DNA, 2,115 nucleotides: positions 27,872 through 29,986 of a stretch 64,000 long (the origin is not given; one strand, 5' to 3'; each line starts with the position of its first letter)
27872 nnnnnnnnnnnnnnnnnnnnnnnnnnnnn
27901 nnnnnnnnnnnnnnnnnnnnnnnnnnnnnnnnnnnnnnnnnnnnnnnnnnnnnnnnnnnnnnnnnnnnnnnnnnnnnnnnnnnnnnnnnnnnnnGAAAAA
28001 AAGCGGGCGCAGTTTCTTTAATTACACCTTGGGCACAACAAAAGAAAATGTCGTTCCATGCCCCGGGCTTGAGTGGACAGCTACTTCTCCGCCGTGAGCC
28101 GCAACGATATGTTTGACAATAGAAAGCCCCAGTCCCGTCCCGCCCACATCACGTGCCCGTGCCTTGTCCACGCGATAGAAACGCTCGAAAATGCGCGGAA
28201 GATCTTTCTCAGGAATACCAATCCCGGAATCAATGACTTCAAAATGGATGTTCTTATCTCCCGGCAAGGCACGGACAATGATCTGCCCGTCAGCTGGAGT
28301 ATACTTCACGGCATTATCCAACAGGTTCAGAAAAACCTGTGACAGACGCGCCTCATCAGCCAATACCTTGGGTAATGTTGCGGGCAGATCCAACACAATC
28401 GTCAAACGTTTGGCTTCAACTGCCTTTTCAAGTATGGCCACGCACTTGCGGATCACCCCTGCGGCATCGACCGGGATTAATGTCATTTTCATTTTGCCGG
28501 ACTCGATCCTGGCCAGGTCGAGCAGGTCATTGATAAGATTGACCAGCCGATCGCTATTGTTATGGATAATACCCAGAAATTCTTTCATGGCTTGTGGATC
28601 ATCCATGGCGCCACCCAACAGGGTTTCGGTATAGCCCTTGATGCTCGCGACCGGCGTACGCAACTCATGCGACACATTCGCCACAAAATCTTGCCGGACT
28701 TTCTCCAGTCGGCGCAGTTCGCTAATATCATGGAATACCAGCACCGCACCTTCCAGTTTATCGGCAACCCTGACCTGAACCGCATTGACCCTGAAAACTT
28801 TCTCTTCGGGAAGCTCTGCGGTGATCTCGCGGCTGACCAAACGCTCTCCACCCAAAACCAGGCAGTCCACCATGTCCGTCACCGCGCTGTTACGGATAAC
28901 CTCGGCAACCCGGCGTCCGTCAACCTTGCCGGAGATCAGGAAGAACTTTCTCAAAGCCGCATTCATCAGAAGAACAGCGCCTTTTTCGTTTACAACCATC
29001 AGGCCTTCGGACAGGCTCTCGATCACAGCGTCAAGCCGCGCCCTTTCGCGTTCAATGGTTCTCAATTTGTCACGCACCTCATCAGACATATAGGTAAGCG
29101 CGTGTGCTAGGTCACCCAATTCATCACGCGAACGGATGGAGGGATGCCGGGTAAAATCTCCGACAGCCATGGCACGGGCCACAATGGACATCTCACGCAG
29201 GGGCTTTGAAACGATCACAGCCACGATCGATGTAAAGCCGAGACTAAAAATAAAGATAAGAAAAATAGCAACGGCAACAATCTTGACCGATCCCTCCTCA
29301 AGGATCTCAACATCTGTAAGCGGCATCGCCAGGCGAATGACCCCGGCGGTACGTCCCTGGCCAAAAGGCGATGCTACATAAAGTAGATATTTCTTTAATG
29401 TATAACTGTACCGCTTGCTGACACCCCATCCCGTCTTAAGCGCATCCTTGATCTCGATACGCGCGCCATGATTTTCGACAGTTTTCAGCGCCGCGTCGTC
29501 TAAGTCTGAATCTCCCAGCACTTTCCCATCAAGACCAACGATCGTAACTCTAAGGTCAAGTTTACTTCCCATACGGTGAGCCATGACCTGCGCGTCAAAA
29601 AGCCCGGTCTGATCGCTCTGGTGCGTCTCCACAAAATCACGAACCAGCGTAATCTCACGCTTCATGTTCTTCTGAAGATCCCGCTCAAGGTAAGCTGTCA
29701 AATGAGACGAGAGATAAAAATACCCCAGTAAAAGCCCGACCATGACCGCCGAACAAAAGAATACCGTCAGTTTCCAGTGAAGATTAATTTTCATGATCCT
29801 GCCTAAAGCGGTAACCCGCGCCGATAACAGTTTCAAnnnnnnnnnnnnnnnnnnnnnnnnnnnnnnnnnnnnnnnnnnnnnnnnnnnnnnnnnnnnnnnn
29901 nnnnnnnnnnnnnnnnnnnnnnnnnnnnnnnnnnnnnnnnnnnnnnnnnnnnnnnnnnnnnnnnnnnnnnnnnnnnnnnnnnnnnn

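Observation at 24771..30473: Low-GC pair of GT-C membrane glycosyltransferases directly downstream of a PhoR/PhoB-like two-component system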

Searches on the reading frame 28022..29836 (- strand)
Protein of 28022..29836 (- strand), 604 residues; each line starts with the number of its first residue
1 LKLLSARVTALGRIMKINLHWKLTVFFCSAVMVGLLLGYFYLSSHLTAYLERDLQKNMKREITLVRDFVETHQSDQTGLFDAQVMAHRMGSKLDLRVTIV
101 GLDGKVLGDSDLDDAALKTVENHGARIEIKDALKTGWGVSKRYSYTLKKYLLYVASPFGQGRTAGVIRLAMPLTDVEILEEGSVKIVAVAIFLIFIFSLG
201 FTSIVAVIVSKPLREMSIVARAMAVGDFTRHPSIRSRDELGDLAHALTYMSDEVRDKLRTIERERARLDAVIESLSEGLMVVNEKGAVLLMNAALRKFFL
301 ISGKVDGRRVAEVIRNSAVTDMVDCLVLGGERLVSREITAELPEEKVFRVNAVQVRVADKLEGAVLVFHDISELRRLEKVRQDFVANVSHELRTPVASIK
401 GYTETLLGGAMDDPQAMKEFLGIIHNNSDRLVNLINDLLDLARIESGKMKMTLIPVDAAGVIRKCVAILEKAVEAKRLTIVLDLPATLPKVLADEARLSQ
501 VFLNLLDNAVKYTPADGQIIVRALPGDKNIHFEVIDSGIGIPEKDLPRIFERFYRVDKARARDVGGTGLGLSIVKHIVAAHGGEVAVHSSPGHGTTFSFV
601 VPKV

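Call 3: search_protein_families(library=pfam, proteins=[window:28022-29836:-])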
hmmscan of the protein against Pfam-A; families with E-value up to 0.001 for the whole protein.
window:28022-29836:- (604 aa): 6 families
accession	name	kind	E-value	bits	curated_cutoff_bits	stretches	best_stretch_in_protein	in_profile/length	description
PF02518.31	HATPase_c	-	4.4e-34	117.7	26.4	1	494-603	2-109/111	Histidine kinase-, DNA gyrase B-, and HSP90-like ATPase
PF00512.31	HisKA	-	8.9e-23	80.6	26.9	1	381-447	2-66/66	His Kinase A (phospho-acceptor) domain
PF00672.30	HAMP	-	8.4e-12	45.7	25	1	209-256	6-53/53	HAMP domain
PF00989.32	PAS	-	1.8e-05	25.2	22.6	1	267-371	2-113/113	PAS fold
PF08448.16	PAS_4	-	4.2e-05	24.2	23.1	1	273-376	2-110/110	PAS fold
PF16736.11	sCache_like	-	6.4e-05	23.7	27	1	52-170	5-115/117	Single Cache-like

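Call 4: search_protein_families(library=ncbifam, proteins=[window:28022-29836:-])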
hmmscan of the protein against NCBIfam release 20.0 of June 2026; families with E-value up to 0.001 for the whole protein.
window:28022-29836:- (604 aa): 89 families (the best 25 are shown)
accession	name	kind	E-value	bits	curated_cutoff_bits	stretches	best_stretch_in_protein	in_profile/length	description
NF046044.1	PnpS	equivalog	2.4e-127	425.2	400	1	212-602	1-390/390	two-component system histidine kinase PnpS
NF033092.0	HK_WalK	equivalog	9.7e-118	394.3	725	1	19-602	5-593/594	cell wall metabolism sensor histidine kinase WalK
TIGR02966.1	phoR_proteo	equivalog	1.1e-93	313.9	334.2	1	262-600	2-332/333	phosphate regulon sensor histidine kinase PhoR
NF053855.1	HisKinPhoRBctds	equivalog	3.4e-71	240.4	500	1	19-603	7-583/583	two-component system sensor histidine kinase PhoR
NF033093.1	HK_VicK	exception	1.2e-69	235.1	680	1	183-602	11-434/448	cell wall metabolism sensor histidine kinase VicK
NF045911.1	TCSHisKinNblS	equivalog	7.4e-67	226.1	1000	1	186-600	181-617/621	two-component system sensor histidine kinase NblS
NF047874.1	MASE3_PAS_HK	subfamily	1.3e-60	206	560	1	187-602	206-624/655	MASE3 domain-containing sensor histidine kinase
TIGR01386.1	cztS_silS_copS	subfamily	1.9e-58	198.5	292.55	2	375-602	232-457/457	heavy metal sensor histidine kinase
NF008468.0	PRK11360.1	equivalog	4.9e-57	193.6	646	1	165-602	176-607/616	two-component system sensor histidine kinase AtoS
NF008235.0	PRK11006.1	equivalog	2.7e-56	191.3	390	1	245-603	77-423/431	phosphate regulon sensor histidine kinase PhoR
NF008312.0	PRK11100.1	equivalog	7e-56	190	356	2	382-601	257-472/477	two-component system sensor histidine kinase CreC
NF012163.2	BaeS_SmeS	equivalog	1.5e-54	185.7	500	1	353-594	211-449/457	sensor histidine kinase efflux regulator BaeS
NF041735.1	hist_kin_RppB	equivalog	1.9e-54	185.1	400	1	381-601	216-437/438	two-component system sensor histidine kinase RppB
NF040691.1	MtrAB_MtrB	equivalog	5.6e-54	184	450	2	369-603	259-492/507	MtrAB system histidine kinase MtrB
NF041210.1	his_kin_PieS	equivalog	7.7e-53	180.1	850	1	372-603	241-470/474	two component system sensor histidine kinase PieS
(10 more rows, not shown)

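Call 41: find_related_loci(query=window:28022-29836:-, collection=genome_contigs, flank=7000)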
Query window:28022-29836:- (604 aa) in genome_contigs; peptide patterns used: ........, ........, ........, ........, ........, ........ (x = any residue, [..] = any of these).
52 stretches matched a pattern; 6 encode a relative of the query (tblastn E <= 1e-3); 6 distinct loci.
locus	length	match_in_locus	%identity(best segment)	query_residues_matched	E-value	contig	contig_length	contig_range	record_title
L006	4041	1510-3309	81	2-601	0e+0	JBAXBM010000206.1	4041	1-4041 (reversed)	MAG: Candidatus Omnitrophota bacterium isolate ELA167 MAG167_207, whole genome shotgun sequence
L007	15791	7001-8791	81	6-602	0e+0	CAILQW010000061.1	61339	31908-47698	MAG: Candidatus Omnitrophica bacterium isolate AM4_bin-704 genome assembly, contig: bin-704:61/67, whole genome shotgun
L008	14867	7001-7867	30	286-603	7e-32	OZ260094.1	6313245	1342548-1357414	MAG: Pseudomonadaceae bacterium isolate CRY1-mx-bin01 genome assembly, chromosome: 1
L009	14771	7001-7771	31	335-604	2e-29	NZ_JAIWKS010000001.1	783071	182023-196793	Pseudomonas uvaldensis strain 20TX0172 1, whole genome shotgun sequence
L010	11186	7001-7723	32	362-603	2e-27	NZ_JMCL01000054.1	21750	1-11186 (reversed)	Pseudomonas sp. Ant30-3 contig_54, whole genome shotgun sequence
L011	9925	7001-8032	29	268-604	2e-21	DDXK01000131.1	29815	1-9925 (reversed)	MAG TPA_asm: Desulfobulbaceae bacterium UBA2262 UBA2262_contig_4774, whole genome shotgun sequence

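Call 47: search_protein_families(library=pfam, proteins=[L007:9715-12372:+, L007:12362-13168:+, L007:9038-9427:+, L007:9381-9707:+, L007:4533-5630:+, L007:5709-6146:+, L007:14007-14714:-, L006:3432-3677:-], max_evalue=0.0001)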
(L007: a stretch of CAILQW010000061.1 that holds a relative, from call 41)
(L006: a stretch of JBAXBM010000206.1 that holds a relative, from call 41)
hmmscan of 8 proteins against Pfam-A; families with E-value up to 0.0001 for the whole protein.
L007:9715-12372:+ (885 aa): 4 families
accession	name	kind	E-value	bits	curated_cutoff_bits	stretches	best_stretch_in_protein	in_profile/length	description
PF00176.29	SNF2-rel_dom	-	2.5e-63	214.3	24.9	1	419-691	1-289/290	SNF2-related domain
PF12419.13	DUF3670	-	1.4e-29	102.9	27.6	1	229-359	3-133/136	SNF2 Helicase protein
PF00271.37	Helicase_C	-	1.2e-19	71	23.5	1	711-819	4-110/110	Helicase conserved C-terminal domain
PF04851.21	ResIII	-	2.6e-07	31.2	22.5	1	415-568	3-163/164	Type III restriction enzyme, res subunit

L007:12362-13168:+ (268 aa): 0 families

L007:9038-9427:+ (129 aa): 1 family
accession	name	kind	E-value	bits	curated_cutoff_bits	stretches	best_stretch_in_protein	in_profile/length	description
PF19807.5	DUF6290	-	3.5e-05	24.4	27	1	52-114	2-66/72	Family of unknown function (DUF6290)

L007:9381-9707:+ (108 aa): 0 families

L007:4533-5630:+ (365 aa): 1 family
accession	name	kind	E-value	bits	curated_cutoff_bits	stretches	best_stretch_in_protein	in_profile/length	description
PF01758.21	SBF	-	1.7e-59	201.1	24.3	1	65-261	1-190/191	Sodium Bile acid symporter family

L007:5709-6146:+ (145 aa): 1 family
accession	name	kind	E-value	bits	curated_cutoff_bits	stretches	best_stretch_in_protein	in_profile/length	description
PF01451.26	LMWPc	-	8.8e-16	58.8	23.2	1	6-138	1-144/144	Low molecular weight phosphotyrosine protein phosphatase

L007:14007-14714:- (235 aa): 0 families

L006:3432-3677:- (81 aa): 0 families

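Call 83: find_homologous_proteins(query=window:28022-29800:-, max_evalue=1e-100)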
Query window:28022-29800:- (592 aa): 1922 proteins with E <= 1e-100 among 8000 candidates; the best 120 are listed.
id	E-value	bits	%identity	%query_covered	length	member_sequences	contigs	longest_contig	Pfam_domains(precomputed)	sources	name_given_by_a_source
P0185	0.0e+0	1278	100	100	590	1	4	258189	PF00672.31,PF02518.32,PF00512.32,PF00989.32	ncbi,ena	-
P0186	0.0e+0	1271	100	100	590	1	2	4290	PF00672.31,PF02518.32,PF00512.32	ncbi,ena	-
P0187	0.0e+0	1234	100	97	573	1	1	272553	PF00672.31,PF02518.32,PF00512.32,PF00989.32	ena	-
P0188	0.0e+0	1227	100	97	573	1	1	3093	PF00672.31,PF02518.32,PF00512.32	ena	-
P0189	0.0e+0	1051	81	99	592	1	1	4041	PF00672.31,PF08448.17,PF02518.32,PF00512.32,PF00989.32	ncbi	ncbi:MAG: ATP-binding protein [Candidatus Omnitrophota bacterium]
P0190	0.0e+0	1046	81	99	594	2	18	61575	PF00672.31,PF08448.17,PF02518.32,PF00512.32,PF00989.32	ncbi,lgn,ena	-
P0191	4.3e-244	829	63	100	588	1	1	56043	PF00672.31,PF16736.12,PF08448.17,PF02518.32,PF00512.32,PF13589.13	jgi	jgi:two-component system phosphate regulon sensor histidine kinase PhoR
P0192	4.6e-244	829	64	99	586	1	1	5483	PF00672.31,PF08448.17,PF02518.32,PF00512.32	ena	-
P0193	1.1e-243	828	63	100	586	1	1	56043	PF00672.31,PF16736.12,PF08448.17,PF02518.32,PF00512.32,PF13589.13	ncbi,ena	-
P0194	4.7e-243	826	63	100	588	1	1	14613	PF00672.31,PF16736.12,PF08448.17,PF02518.32,PF00512.32,PF13589.13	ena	-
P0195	7.8e-243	825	63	100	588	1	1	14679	PF00672.31,PF16736.12,PF08448.17,PF02518.32,PF00512.32,PF13589.13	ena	-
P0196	1.7e-242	824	63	100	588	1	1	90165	PF00672.31,PF16736.12,PF08448.17,PF02518.32,PF00512.32,PF13589.13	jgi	jgi:two-component system phosphate regulon sensor histidine kinase PhoR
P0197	2.5e-242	824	63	100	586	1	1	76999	PF00672.31,PF16736.12,PF08448.17,PF02518.32,PF00512.32,PF13589.13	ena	-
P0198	4.2e-242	823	63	99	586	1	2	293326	PF00672.31,PF16736.12,PF08448.17,PF02518.32,PF00512.32,PF13589.13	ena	-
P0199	9.0e-241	818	63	99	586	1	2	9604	PF00672.31,PF02518.32,PF00512.32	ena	-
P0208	3.7e-226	770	60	99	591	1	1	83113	PF00672.31,PF08448.17,PF02518.32,PF00512.32,PF00989.32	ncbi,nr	ncbi:MAG: HAMP domain-containing protein [Candidatus Omnitrophica bacterium]|nr:HAMP domain-containi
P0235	3.5e-210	718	56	99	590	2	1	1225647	PF00672.31,PF02518.32,PF00512.32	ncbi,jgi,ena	ncbi:MAG: ATP-binding protein [Candidatus Omnitrophota bacterium]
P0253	2.8e-205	701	54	99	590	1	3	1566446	PF00672.31,PF08448.17,PF02518.32,PF00512.32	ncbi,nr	ncbi:MAG: ATP-binding protein [Candidatus Omnitrophica bacterium]|nr:ATP-binding protein [Candidatus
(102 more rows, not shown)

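Call 84: find_encoding_contigs(protein=P0198, flank=6000, max_places=1)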
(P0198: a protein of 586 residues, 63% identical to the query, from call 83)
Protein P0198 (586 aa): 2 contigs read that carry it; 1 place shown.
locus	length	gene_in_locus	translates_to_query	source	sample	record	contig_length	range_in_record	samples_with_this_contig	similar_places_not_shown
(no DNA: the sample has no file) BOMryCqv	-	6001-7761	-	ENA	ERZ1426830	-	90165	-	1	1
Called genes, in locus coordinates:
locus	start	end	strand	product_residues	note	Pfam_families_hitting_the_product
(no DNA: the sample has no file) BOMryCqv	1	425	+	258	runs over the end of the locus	PF00072:Response_reg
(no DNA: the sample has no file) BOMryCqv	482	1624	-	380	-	PF02684:LpxB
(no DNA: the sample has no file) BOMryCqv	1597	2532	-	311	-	PF01408:GFO_IDH_MocA, PF22725:GFO_IDH_MocA_C3, PF02894:GFO_IDH_MocA_C (weak)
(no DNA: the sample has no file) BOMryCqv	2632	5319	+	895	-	PF00989:PAS, PF08448:PAS_4, PF13188:PAS_8 (faint), PF13426:PAS_9 (weak), PF02518:HATPase_c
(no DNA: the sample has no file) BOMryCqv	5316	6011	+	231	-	PF00072:Response_reg, PF00486:Trans_reg_C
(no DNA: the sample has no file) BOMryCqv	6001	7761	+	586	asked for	PF16736:sCache_like (faint), PF00672:HAMP, PF08448:PAS_4 (weak), PF00512:HisKA, PF02518:HATPase_c, PF13589:HATPase_c_3 (faint)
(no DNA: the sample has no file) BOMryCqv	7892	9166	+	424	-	PF16930:Porin_5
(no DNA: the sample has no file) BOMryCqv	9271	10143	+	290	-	PF12849:PBP_like_2, PF13531:SBP_bac_11 (weak), PF12727:PBP_like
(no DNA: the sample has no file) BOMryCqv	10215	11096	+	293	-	PF00528:BPD_transp_1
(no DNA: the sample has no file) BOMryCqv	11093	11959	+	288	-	PF00528:BPD_transp_1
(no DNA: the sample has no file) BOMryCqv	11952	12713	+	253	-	PF00005:ABC_tran, PF02463:SMC_N (weak), PF13401:AAA_22 (faint), PF13304:AAA_21 (faint)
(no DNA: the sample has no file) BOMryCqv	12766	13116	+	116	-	PF01451:LMWPc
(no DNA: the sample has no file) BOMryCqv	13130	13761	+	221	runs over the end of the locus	PF01895:PhoU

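Call 85: find_encoding_contigs(protein=P0208, flank=6000, max_places=1)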
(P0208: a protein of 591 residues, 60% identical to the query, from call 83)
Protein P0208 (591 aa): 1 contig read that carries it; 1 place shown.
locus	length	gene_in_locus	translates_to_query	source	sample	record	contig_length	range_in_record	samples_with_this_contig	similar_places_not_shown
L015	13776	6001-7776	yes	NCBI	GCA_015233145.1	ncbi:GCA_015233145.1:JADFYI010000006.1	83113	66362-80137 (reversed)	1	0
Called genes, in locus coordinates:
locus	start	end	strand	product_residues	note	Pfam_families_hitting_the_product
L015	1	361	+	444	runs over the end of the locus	PF05970:PIF1, PF13604:AAA_30, PF01443:Viral_helicase1 (faint), PF02689:Herpes_Helicase (faint), PF13245:AAA_19, PF13401:AAA_22 (weak)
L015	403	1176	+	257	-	PF00072:Response_reg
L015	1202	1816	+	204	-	PF14512:TM1586_NiRdase (weak), PF00881:Nitroreductase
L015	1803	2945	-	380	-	PF02684:LpxB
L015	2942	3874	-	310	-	PF01408:GFO_IDH_MocA, PF22725:GFO_IDH_MocA_C3, PF02894:GFO_IDH_MocA_C (faint)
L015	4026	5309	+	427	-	PF00070:Pyr_redox (weak), PF07992:Pyr_redox_2, PF13738:Pyr_redox_3 (faint), PF13450:NAD_binding_8 (faint), PF00070:Pyr_redox, PF22366:NDH2_C (weak)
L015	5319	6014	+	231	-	PF00072:Response_reg, PF00486:Trans_reg_C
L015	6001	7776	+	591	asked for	PF00672:HAMP, PF00989:PAS (weak), PF08448:PAS_4 (weak), PF00512:HisKA, PF02518:HATPase_c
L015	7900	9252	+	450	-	PF16930:Porin_5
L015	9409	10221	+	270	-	PF12849:PBP_like_2, PF13531:SBP_bac_11, PF01547:SBP_bac_1 (weak), PF12727:PBP_like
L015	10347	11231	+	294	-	PF00528:BPD_transp_1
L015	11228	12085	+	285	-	PF00528:BPD_transp_1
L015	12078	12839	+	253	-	PF00005:ABC_tran, PF02463:SMC_N (faint), PF13304:AAA_21 (faint)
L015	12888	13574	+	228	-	PF01895:PhoU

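Call 86: find_encoding_contigs(protein=P0235, flank=6000, max_places=1)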
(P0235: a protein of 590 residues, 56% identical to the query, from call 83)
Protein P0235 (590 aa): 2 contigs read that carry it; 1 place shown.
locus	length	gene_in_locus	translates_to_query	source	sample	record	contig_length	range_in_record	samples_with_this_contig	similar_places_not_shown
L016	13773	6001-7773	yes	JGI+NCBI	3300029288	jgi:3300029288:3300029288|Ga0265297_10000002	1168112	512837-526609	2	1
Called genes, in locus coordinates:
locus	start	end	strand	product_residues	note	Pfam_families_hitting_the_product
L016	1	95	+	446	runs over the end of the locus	PF01078:Mg_chelatase (faint), PF05496:RuvB_N, PF13191:AAA_16 (faint), PF00004:AAA, PF07728:AAA_5 (weak), PF13173:AAA_14 (weak), PF16193:AAA_assoc_2, PF12002:MgsA_C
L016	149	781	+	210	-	PF01812:5-FTHF_cyc-lig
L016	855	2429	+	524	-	PF12072:RNase_Y_N, PF00013:KH_1, PF22891:KH_PNO1_2nd (weak), PF01966:HD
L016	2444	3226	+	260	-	PF00149:Metallophos, PF13277:YmdB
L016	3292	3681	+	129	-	PF07238:PilZ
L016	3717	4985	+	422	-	PF00749:tRNA-synt_1c, PF19269:Anticodon_2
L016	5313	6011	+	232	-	PF00072:Response_reg, PF23198:PDE8A_N (weak), PF00486:Trans_reg_C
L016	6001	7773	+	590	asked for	PF00672:HAMP, PF00512:HisKA, PF02518:HATPase_c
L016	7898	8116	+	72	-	-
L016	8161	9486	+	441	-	PF16930:Porin_5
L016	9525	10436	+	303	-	PF12849:PBP_like_2, PF12727:PBP_like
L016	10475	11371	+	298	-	PF00528:BPD_transp_1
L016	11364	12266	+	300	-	PF00528:BPD_transp_1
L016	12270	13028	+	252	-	PF02463:SMC_N, PF20703:nSTAND1 (faint), PF00005:ABC_tran, PF13304:AAA_21 (weak)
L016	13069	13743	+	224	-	PF01895:PhoU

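Call 87: find_encoding_contigs(protein=P0253, flank=6000, max_places=1)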
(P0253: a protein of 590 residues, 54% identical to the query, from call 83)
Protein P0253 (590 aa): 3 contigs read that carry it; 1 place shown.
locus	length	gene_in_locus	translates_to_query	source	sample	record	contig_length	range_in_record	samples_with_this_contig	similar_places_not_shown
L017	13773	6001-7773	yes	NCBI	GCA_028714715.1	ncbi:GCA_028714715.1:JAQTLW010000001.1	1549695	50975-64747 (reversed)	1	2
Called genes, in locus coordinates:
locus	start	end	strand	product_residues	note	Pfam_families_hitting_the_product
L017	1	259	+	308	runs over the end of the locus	PF13624:SurA_N_3, PF13623:SurA_N_2, PF00639:Rotamase, PF13145:Rotamase_2, PF13616:Rotamase_3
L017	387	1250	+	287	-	PF08666:SAF (weak), PF16976:RcpC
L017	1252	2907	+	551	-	PF13629:T2SS-T3SS_pil_N, PF00263:Secretin, PF13103:TonB_2, PF03544:TonB_C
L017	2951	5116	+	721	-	PF00142:Fer4_NifH (weak), PF01656:CbiA, PF02374:ArsA_ATPase (weak), PF10609:ParA, PF13245:AAA_19 (faint), PF13614:AAA_31, PF00437:T2SSE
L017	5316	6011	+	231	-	PF00072:Response_reg, PF23198:PDE8A_N, PF00486:Trans_reg_C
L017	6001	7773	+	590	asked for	PF00672:HAMP, PF08448:PAS_4 (weak), PF00512:HisKA, PF02518:HATPase_c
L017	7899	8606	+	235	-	PF00072:Response_reg, PF00486:Trans_reg_C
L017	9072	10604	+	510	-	PF16930:Porin_5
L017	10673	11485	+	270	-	PF12849:PBP_like_2, PF13531:SBP_bac_11, PF12727:PBP_like, PF01547:SBP_bac_1 (weak)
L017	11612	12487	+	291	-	PF00528:BPD_transp_1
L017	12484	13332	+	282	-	PF00528:BPD_transp_1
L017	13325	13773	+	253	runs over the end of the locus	PF20703:nSTAND1 (faint), PF00005:ABC_tran, PF02463:SMC_N (faint), PF13304:AAA_21 (faint)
